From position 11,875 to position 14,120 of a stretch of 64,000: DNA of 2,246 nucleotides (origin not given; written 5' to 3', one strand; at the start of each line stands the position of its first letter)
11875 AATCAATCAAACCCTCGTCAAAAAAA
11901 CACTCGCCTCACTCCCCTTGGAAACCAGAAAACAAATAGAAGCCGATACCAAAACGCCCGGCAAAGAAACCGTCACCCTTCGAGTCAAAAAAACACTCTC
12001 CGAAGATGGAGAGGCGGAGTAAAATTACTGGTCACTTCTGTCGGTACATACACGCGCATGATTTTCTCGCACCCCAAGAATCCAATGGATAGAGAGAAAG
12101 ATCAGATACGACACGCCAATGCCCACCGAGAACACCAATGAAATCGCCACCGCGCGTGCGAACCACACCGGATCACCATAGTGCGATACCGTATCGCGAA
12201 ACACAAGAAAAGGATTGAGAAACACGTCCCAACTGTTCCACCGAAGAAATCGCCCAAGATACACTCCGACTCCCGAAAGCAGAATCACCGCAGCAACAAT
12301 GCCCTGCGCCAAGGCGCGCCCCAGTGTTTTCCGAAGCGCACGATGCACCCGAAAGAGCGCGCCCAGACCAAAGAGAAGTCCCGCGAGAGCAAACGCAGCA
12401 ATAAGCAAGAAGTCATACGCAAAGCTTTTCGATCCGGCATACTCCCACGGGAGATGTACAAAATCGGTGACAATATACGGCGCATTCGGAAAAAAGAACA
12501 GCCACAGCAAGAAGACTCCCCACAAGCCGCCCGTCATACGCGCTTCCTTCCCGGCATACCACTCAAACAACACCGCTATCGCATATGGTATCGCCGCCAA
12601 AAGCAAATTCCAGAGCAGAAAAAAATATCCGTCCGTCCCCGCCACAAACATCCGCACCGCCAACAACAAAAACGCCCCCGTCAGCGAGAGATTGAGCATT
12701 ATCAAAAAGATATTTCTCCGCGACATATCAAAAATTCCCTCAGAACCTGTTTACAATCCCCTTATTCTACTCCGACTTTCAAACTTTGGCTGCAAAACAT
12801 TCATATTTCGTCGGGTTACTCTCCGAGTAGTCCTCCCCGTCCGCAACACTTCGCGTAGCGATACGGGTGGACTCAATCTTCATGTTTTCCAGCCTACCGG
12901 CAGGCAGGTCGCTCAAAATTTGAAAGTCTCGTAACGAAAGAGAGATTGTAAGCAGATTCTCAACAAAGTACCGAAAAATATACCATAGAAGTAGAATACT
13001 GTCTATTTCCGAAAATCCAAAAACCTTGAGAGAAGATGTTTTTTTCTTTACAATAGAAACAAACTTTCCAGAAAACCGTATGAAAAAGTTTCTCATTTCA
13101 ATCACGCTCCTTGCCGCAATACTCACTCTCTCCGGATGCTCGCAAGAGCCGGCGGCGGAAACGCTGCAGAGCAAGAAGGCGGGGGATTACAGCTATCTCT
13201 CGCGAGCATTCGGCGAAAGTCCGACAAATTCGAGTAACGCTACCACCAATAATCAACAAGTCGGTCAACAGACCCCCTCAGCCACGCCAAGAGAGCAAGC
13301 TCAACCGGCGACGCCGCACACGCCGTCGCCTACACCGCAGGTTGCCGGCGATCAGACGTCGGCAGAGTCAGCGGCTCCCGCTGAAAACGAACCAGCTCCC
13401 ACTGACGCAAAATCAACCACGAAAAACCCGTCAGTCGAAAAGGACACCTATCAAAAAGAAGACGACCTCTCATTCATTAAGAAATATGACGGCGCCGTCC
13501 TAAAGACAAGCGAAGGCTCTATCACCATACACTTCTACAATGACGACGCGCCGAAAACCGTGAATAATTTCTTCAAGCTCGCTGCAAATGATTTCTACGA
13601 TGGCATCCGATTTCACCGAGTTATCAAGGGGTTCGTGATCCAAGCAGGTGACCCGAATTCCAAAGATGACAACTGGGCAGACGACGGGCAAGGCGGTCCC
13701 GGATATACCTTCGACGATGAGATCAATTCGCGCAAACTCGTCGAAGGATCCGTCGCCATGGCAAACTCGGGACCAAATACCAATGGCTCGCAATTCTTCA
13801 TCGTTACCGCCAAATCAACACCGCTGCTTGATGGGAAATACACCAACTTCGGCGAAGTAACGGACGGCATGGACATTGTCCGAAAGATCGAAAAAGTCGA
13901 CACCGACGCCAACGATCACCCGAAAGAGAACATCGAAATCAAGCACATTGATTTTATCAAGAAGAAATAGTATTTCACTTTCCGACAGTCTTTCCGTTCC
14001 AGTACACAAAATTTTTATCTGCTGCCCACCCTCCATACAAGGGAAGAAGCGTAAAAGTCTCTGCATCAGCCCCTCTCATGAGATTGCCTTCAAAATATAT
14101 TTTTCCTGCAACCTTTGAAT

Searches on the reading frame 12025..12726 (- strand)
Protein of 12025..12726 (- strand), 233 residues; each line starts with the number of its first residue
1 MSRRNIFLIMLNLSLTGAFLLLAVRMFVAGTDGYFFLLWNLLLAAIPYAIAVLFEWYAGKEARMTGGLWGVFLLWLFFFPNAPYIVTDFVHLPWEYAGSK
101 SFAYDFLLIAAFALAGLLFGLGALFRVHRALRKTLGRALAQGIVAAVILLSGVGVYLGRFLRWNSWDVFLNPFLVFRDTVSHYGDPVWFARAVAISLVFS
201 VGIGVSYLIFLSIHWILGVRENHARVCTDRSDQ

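Call 10: search_protein_families(library=pfam, proteins=[window:12025-12726:-])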
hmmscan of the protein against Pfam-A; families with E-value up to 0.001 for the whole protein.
window:12025-12726:- (233 aa): 1 family
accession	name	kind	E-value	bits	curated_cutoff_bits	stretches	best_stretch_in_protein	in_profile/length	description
PF07099.16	DUF1361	-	4.4e-39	134.5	25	1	39-189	1-152/169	Protein of unknown function (DUF1361)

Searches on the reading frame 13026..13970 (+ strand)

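Call 10: search_protein_families(library=pfam, proteins=[window:13026-13970:+])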
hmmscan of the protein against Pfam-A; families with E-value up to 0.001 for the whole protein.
window:13026-13970:+ (314 aa): 1 family
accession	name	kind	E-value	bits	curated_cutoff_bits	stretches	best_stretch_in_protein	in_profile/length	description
PF00160.26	Pro_isomerase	-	1.4e-49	168.8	21.7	1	159-308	4-157/159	Cyclophilin type peptidyl-prolyl cis-trans isomerase/CLD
